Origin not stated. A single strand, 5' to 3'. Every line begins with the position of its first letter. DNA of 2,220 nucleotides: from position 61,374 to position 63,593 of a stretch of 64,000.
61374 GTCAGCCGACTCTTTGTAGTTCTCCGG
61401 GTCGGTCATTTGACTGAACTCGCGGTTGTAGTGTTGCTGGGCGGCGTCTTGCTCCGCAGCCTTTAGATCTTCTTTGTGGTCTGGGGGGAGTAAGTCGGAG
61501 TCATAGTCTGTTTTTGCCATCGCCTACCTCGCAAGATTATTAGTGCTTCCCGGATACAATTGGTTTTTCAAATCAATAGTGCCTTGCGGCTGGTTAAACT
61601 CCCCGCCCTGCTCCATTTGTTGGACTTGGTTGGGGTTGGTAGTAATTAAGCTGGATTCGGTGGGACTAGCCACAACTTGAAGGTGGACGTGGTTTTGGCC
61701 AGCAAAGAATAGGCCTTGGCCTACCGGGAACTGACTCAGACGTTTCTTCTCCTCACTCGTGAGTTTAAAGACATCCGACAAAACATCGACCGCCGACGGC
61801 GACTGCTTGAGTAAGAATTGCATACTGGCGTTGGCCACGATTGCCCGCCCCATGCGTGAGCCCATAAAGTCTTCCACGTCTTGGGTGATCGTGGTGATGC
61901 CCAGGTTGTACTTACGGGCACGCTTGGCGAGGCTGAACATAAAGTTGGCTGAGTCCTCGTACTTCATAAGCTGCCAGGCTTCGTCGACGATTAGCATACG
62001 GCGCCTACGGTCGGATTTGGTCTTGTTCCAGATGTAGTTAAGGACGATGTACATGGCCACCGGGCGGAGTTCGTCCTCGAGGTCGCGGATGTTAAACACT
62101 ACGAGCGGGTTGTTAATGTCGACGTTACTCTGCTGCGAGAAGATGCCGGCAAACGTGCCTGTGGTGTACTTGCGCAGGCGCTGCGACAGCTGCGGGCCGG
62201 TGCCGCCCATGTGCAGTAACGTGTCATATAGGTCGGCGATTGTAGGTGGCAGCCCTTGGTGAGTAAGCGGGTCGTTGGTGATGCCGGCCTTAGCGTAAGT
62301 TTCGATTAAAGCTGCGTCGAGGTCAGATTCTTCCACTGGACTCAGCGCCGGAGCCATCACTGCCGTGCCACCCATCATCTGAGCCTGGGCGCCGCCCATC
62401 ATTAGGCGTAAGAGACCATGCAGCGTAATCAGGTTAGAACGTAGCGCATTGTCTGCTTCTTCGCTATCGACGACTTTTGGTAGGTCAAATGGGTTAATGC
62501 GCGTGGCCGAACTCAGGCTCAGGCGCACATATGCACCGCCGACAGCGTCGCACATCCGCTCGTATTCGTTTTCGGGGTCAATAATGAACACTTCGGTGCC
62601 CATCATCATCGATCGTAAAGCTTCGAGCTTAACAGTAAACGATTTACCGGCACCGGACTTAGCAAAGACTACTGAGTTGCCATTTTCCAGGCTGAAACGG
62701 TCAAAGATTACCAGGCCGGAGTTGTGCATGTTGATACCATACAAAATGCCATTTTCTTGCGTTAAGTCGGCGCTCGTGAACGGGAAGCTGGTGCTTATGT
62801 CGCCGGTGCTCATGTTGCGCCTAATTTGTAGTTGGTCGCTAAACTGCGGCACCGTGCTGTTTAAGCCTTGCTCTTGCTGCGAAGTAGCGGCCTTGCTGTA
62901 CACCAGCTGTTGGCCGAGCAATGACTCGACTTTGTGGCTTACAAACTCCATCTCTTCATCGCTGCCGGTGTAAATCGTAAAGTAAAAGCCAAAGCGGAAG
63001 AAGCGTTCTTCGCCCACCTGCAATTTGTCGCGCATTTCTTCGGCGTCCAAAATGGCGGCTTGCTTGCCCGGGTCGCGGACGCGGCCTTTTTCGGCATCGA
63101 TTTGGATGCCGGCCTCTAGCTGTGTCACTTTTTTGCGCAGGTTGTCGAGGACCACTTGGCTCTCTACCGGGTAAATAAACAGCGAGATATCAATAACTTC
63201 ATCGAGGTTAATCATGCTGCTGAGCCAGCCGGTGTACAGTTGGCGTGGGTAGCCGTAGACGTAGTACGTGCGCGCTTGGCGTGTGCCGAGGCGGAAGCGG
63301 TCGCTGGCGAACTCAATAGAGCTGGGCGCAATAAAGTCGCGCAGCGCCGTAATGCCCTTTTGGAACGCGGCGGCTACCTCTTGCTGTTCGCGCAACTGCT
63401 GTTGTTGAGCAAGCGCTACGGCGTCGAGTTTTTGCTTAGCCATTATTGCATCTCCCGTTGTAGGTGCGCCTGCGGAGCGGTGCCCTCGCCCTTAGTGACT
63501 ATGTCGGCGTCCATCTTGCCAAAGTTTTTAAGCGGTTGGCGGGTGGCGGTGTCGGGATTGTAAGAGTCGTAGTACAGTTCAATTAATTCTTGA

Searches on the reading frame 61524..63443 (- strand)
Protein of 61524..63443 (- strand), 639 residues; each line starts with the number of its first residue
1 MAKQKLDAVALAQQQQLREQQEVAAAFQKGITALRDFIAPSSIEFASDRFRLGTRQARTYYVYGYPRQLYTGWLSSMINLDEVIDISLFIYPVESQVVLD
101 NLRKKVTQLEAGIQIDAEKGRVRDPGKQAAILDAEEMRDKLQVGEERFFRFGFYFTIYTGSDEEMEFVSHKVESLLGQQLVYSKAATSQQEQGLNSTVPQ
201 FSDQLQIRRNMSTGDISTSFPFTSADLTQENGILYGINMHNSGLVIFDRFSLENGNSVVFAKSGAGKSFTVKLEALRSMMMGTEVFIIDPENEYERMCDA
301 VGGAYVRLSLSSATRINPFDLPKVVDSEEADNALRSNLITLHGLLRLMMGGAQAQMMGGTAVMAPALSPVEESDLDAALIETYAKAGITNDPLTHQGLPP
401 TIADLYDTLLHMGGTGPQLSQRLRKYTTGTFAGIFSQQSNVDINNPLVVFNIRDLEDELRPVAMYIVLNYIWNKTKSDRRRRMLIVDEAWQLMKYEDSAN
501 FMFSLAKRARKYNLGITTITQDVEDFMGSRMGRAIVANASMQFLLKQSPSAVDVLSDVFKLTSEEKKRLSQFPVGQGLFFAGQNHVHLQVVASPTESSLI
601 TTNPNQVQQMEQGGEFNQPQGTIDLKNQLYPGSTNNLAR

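Call 30: search_protein_families(library=pfam, proteins=[window:61524-63443:-], max_evalue=0.00001)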
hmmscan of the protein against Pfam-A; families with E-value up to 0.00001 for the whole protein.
window:61524-63443:- (639 aa): 3 families
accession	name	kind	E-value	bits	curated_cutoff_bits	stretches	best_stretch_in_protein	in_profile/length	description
PF19044.6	P-loop_TraG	-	7.7e-28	97.7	25.8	2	426-568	192-341/413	TraG P-loop domain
PF12846.13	AAA_10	-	2.6e-12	46.9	27.5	0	457-579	215-339/362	AAA-like domain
PF01935.23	DUF87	-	2.4e-07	31.5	23.2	1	259-321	28-92/220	Helicase HerA, central domain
